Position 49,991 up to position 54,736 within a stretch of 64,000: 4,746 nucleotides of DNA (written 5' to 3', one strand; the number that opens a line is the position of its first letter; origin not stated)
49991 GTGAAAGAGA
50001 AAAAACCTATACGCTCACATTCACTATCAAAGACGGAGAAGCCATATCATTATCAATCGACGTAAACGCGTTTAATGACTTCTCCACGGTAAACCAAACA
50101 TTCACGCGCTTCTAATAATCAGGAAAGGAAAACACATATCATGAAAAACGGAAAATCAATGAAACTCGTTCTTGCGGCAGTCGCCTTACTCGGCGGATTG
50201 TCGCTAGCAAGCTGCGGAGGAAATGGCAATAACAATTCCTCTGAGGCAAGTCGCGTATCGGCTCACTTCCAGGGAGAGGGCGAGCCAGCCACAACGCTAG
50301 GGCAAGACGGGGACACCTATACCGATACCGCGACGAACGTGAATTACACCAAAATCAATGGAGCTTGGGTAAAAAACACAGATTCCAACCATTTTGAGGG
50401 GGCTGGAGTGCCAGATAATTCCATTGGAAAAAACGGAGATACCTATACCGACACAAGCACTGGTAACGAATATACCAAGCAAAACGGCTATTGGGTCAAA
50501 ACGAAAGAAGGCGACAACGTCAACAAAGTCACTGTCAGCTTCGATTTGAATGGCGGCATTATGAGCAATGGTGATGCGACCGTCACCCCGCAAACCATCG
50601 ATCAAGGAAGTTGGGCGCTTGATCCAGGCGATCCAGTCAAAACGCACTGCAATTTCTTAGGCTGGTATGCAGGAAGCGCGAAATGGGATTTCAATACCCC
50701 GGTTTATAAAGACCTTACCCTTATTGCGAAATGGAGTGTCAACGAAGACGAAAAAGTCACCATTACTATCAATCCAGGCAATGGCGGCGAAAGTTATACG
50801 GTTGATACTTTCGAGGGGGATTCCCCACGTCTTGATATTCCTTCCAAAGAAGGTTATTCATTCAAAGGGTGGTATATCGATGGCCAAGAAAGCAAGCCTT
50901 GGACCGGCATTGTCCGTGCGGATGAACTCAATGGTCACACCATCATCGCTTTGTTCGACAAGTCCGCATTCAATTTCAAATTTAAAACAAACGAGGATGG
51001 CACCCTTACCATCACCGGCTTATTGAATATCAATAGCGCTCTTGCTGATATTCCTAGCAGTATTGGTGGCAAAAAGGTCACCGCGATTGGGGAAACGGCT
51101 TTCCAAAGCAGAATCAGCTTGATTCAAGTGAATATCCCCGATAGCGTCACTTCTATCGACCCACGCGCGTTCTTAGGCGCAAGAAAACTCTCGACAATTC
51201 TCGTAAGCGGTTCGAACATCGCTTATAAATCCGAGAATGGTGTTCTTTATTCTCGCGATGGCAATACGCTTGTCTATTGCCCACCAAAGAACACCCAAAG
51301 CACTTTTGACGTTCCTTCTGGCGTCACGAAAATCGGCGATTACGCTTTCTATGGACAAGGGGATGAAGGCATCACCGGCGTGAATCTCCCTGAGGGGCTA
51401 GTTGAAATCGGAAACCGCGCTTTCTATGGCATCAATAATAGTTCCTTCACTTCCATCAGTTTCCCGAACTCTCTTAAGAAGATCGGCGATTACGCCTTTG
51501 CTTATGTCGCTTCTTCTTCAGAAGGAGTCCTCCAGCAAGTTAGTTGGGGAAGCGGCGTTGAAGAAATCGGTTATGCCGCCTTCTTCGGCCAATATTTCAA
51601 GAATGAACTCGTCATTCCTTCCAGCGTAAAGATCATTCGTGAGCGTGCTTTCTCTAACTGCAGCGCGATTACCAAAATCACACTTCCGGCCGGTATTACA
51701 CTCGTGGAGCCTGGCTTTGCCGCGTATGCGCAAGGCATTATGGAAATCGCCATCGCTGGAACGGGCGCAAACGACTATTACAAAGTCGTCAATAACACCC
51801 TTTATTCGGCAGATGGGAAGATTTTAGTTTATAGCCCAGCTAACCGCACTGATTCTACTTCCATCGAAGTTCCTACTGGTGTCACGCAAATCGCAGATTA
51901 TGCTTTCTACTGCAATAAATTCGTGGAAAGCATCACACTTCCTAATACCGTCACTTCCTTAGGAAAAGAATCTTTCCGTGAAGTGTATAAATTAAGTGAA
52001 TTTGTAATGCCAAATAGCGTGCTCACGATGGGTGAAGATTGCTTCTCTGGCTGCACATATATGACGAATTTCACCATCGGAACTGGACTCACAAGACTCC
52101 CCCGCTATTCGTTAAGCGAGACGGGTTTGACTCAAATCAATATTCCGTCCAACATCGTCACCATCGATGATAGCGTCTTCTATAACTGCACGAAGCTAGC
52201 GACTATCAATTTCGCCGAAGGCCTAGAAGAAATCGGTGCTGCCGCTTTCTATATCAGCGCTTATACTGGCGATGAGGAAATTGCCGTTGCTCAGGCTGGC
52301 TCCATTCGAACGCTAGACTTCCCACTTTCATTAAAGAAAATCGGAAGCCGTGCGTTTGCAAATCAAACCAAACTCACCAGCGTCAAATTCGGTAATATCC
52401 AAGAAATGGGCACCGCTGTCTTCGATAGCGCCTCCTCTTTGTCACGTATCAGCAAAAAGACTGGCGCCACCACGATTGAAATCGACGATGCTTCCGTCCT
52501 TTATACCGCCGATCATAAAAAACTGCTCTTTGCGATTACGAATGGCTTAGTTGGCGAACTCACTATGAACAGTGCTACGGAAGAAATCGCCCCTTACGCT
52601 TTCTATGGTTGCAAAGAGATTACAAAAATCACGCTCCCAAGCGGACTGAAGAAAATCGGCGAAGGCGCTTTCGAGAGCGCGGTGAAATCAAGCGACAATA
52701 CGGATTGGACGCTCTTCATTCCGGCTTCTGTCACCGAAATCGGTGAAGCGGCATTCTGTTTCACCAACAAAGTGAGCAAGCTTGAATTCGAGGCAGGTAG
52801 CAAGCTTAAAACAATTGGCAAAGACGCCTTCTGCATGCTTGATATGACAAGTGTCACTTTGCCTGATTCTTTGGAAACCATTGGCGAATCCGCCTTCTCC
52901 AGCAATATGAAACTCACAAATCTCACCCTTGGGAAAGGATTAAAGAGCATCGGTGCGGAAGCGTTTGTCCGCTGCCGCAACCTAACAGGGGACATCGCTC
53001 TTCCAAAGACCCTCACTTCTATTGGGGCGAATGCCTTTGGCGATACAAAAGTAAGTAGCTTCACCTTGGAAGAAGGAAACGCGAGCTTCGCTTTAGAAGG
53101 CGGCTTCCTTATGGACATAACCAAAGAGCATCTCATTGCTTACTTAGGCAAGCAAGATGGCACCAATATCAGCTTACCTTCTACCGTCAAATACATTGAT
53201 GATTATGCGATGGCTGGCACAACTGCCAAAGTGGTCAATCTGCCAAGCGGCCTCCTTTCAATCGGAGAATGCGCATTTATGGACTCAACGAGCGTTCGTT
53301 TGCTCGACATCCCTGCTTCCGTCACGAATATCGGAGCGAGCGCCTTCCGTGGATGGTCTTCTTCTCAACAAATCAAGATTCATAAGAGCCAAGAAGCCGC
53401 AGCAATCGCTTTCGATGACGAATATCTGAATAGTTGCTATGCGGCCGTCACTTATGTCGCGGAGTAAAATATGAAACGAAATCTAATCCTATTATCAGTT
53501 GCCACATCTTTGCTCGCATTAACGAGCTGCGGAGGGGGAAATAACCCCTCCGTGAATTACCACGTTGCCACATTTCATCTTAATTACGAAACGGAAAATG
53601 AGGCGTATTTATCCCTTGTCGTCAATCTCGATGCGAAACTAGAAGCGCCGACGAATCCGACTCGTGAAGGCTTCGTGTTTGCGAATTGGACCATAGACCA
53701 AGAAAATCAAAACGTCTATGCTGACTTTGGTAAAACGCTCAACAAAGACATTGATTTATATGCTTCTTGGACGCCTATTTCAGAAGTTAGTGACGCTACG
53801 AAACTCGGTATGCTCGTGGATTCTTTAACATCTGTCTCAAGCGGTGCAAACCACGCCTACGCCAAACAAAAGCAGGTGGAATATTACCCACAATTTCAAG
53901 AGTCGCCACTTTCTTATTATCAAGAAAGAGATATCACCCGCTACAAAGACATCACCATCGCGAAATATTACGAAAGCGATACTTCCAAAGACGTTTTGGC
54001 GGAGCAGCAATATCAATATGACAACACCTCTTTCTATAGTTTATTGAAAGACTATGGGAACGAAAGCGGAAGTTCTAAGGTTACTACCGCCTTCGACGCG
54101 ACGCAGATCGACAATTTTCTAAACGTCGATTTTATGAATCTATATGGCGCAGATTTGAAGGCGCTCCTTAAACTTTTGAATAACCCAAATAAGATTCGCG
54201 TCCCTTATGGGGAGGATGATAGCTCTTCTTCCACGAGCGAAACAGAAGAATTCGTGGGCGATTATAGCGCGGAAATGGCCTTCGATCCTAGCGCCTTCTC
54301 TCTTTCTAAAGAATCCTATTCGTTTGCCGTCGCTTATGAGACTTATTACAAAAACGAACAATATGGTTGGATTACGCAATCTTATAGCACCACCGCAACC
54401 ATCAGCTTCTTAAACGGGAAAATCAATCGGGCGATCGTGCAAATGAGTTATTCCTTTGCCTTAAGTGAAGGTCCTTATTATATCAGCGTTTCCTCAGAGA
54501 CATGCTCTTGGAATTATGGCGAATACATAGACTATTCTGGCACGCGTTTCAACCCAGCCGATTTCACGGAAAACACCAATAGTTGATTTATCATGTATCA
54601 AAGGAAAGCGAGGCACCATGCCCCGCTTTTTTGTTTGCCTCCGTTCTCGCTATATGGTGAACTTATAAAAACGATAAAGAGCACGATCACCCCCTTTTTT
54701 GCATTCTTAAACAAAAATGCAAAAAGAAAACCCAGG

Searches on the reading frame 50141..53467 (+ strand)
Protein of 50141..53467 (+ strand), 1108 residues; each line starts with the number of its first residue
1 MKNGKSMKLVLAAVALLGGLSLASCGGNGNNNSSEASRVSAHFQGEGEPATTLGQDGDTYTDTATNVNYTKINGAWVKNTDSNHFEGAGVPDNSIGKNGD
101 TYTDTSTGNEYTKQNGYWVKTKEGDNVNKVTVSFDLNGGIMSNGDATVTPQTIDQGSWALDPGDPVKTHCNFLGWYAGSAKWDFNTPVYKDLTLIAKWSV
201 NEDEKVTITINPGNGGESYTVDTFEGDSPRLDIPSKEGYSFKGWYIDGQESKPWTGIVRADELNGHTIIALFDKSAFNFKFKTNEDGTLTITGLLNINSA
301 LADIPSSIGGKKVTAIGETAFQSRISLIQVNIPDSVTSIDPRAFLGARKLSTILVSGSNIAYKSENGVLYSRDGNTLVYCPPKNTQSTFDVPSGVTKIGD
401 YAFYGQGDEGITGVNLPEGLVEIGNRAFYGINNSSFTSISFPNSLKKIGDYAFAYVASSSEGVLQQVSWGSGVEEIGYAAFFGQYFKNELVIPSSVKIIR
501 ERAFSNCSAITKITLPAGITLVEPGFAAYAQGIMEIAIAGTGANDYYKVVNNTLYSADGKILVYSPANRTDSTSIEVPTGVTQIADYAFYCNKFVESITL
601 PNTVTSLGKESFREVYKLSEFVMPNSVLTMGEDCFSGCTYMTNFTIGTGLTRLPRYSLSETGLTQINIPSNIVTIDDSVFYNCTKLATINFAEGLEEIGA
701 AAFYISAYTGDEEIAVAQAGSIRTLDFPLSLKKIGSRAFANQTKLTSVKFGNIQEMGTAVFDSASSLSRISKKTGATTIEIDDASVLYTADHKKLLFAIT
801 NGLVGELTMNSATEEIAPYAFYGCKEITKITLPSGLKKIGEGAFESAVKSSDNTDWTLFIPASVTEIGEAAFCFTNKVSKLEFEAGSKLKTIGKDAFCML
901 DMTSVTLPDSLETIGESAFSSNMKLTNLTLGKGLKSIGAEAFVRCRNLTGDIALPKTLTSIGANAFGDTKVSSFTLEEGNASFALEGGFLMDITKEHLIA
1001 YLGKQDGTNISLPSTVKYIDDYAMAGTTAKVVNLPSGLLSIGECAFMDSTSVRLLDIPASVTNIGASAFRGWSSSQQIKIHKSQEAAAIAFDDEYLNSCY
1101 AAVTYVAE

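Call 55: search_protein_families(library=pfam, proteins=[window:50141-53467:+], max_evalue=0.00001)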
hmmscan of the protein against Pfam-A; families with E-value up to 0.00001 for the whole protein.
window:50141-53467:+ (1108 aa): 3 families
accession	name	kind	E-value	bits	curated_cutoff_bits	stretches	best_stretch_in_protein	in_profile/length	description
PF13306.12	LRR_5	-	6.8e-121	398.2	27.7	8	571-684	12-124/127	BspA type Leucine rich repeat region (6 copies)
PF09479.16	Flg_new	-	7e-17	61.7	27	1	131-197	2-65/65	Listeria-Bacteroides repeat domain (List_Bact_rpt)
PF13855.12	LRR_8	-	5.3e-09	36.2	27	0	312-360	12-61/61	Leucine rich repeat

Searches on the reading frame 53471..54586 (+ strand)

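Call 55: search_protein_families(library=pfam, proteins=[window:53471-54586:+], max_evalue=0.00001)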
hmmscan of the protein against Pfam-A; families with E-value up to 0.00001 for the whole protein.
window:53471-54586:+ (371 aa): 1 family
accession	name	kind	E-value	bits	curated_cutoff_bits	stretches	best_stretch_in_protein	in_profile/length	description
PF09479.16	Flg_new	-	9.3e-09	35.7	27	1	34-98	4-64/65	Listeria-Bacteroides repeat domain (List_Bact_rpt)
